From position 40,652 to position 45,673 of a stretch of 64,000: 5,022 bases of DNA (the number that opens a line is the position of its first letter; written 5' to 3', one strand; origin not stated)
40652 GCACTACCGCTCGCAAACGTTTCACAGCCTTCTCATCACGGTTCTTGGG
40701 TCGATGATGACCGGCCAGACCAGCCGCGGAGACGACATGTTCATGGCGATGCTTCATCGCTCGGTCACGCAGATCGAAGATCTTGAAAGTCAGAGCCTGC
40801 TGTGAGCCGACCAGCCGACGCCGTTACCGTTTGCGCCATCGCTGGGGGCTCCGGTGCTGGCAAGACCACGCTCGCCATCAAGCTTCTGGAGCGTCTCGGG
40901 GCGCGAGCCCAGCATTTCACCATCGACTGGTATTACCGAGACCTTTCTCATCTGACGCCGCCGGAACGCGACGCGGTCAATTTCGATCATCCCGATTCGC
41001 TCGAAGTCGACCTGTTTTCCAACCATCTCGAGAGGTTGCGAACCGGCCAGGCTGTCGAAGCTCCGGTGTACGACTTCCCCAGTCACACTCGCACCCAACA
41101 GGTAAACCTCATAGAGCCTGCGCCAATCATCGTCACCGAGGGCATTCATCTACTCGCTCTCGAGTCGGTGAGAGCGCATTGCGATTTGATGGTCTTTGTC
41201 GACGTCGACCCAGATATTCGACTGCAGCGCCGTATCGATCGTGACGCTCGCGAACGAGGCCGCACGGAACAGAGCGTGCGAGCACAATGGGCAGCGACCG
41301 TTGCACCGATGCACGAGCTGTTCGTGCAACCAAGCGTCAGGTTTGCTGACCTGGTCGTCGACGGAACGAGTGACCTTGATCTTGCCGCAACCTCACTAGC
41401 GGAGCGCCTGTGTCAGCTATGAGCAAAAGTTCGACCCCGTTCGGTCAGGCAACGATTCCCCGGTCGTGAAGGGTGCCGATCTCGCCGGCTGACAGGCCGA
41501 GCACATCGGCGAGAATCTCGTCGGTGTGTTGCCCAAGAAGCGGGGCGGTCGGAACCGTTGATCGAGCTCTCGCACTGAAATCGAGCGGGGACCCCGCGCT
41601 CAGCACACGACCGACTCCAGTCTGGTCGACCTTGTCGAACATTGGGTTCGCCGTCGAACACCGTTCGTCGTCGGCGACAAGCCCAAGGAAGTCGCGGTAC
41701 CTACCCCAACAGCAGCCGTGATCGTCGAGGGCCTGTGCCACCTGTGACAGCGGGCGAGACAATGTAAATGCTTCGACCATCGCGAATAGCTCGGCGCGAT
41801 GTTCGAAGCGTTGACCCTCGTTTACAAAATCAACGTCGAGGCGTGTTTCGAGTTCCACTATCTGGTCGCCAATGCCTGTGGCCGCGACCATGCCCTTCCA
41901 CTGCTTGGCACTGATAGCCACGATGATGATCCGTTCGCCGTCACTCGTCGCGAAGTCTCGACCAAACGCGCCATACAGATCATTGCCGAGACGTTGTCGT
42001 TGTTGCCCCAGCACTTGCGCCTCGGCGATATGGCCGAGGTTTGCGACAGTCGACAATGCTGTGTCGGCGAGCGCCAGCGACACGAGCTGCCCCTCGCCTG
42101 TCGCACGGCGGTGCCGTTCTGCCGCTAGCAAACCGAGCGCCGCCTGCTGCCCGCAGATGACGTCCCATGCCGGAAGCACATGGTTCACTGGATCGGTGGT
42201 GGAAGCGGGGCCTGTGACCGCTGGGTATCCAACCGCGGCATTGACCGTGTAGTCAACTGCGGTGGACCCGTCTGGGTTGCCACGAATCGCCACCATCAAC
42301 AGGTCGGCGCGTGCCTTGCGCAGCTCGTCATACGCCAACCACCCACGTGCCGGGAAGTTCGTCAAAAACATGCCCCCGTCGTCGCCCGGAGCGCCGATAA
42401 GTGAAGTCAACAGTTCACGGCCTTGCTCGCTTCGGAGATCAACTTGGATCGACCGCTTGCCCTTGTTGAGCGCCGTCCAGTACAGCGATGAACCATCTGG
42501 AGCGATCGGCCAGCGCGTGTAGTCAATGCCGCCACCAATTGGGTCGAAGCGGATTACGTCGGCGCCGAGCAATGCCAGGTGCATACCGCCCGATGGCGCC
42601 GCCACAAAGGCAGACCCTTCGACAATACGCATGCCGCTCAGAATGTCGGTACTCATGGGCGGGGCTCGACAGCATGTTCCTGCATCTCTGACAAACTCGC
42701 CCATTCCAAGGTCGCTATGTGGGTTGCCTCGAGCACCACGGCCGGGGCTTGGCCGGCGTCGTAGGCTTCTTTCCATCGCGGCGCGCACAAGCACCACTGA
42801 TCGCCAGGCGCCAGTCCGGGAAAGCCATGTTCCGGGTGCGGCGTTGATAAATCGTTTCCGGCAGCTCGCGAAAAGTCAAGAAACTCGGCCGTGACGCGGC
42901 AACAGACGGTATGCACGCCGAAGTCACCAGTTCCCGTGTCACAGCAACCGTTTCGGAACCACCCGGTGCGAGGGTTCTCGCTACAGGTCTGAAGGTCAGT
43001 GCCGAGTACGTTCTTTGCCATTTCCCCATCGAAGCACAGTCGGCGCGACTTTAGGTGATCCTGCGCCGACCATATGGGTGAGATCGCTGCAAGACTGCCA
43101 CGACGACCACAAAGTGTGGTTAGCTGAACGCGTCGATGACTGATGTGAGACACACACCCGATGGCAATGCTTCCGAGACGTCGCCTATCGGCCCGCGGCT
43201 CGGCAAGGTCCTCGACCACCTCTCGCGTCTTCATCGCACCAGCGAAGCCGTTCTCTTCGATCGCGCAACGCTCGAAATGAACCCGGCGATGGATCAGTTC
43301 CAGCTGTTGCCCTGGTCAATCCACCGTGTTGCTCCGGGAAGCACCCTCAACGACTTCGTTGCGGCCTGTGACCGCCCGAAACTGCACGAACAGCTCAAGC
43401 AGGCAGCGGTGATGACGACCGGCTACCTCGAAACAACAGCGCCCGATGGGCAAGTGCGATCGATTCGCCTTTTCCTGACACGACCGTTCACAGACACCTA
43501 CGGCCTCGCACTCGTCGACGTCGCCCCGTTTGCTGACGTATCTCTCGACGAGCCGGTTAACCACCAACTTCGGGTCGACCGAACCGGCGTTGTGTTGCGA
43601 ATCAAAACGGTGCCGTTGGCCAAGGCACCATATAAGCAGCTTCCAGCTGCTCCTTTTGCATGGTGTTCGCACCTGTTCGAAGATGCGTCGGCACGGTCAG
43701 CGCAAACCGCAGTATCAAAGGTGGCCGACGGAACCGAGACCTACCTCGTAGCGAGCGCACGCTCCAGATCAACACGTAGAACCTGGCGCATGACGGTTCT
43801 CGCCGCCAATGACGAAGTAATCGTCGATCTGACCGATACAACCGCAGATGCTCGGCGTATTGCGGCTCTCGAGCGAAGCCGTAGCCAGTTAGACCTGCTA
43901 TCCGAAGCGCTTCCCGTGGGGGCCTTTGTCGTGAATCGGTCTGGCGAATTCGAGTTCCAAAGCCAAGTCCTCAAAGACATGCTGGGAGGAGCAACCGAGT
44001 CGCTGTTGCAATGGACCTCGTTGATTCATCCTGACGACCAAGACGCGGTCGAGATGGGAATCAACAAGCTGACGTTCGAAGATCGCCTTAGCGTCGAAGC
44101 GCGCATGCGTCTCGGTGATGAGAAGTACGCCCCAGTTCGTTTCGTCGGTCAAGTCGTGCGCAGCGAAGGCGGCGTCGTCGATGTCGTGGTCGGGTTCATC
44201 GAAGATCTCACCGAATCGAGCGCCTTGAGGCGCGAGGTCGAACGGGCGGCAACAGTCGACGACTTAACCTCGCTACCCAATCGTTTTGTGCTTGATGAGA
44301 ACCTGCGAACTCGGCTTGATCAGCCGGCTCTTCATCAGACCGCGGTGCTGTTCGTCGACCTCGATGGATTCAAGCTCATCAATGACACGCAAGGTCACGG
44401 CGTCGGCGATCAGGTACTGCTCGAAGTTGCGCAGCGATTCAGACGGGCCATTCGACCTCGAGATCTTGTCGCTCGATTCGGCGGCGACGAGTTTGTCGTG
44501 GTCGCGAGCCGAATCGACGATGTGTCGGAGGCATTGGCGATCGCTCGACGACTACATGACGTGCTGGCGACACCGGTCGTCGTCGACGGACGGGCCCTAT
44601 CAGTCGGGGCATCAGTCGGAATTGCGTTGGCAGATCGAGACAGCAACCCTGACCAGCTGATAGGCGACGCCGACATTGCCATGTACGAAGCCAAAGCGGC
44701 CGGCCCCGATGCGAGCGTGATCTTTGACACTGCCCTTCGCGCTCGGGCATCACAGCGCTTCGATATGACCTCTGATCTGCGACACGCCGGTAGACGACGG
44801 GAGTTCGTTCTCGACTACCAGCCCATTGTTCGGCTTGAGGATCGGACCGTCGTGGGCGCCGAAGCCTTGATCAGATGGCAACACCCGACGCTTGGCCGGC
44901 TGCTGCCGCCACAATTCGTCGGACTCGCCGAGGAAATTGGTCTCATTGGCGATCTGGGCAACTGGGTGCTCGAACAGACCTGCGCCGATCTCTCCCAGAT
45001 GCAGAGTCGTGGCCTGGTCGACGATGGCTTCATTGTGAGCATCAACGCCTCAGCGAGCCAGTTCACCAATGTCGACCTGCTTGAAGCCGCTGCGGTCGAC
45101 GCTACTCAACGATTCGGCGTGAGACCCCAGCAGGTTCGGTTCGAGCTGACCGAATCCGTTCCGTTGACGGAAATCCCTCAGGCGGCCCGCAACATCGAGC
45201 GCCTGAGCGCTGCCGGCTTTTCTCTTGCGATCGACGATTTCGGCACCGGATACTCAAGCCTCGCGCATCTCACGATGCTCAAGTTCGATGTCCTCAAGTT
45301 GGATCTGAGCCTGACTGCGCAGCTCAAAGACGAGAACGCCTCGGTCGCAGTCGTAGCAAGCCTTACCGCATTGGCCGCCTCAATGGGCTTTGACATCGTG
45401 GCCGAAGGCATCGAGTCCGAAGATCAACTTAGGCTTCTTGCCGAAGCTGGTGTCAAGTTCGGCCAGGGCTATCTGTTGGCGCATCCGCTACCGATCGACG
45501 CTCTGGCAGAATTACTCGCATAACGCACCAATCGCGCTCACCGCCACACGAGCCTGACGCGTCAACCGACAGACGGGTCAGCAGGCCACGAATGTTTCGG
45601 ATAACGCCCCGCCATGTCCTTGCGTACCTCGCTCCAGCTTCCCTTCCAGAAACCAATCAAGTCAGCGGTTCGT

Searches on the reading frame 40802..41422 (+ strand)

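Call 25: search_protein_families(library=pfam, proteins=[window:40802-41422:+], max_evalue=0.00001)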
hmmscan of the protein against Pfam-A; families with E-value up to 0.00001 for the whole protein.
window:40802-41422:+ (206 aa): 2 families
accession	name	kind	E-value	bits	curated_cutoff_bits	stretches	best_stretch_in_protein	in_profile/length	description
PF00485.24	PRK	-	3.1e-37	128.7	22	1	10-193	1-194/196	Phosphoribulokinase / Uridine kinase family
PF13207.12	AAA_17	-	5.7e-06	27.1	27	0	103-158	75-131/136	AAA domain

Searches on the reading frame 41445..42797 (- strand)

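Call 25: search_protein_families(library=pfam, proteins=[window:41445-42797:-], max_evalue=0.00001)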
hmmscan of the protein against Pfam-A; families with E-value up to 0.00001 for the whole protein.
window:41445-42797:- (450 aa): 1 family
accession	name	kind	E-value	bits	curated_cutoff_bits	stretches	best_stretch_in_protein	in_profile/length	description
PF02515.22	CoA_transf_3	-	5.6e-54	184.1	23.3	1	53-425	1-366/366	CoA-transferase family III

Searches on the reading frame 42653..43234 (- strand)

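Call 25: search_protein_families(library=pfam, proteins=[window:42653-43234:-], max_evalue=0.00001)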
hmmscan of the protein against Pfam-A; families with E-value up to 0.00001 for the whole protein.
window:42653-43234:- (193 aa): 1 family
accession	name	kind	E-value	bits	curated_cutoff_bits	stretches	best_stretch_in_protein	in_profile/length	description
PF09996.14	DUF2237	-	1.1e-51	174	25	1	74-188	1-115/115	Uncharacterized protein conserved in bacteria (DUF2237)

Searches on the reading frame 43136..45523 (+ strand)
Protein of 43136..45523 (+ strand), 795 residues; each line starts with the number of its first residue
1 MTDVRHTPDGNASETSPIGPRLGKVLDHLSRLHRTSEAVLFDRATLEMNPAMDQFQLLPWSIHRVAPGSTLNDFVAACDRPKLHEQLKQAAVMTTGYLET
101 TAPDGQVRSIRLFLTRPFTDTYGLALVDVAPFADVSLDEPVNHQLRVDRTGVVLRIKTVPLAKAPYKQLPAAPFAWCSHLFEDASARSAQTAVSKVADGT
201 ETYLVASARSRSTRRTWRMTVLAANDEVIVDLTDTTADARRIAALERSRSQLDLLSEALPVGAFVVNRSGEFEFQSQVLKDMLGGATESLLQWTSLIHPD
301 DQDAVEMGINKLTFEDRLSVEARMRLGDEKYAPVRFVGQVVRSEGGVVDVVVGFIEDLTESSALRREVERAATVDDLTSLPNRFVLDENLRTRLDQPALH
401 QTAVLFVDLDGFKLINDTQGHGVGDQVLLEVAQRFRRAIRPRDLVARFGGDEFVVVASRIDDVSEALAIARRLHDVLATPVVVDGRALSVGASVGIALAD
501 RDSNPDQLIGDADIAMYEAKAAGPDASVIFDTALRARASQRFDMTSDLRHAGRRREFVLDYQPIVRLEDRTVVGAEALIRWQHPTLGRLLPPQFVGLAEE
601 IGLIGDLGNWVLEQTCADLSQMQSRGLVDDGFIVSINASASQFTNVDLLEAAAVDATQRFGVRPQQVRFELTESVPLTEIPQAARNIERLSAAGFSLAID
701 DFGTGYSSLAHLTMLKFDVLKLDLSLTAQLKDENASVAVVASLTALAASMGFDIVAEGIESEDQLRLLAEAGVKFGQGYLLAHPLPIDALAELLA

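Call 25: search_protein_families(library=pfam, proteins=[window:43136-45523:+], max_evalue=0.00001)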
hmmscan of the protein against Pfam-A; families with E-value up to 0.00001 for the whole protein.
window:43136-45523:+ (795 aa): 3 families
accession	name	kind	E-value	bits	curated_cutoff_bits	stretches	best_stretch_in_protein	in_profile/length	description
PF00563.25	EAL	-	2.6e-68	230.3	31.3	1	547-784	3-236/236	EAL domain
PF00990.26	GGDEF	-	5.9e-44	150.1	23.8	1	372-523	1-158/161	Diguanylate cyclase, GGDEF domain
PF08447.18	PAS_3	-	3.8e-07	30.7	25.6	1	292-355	25-89/89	PAS fold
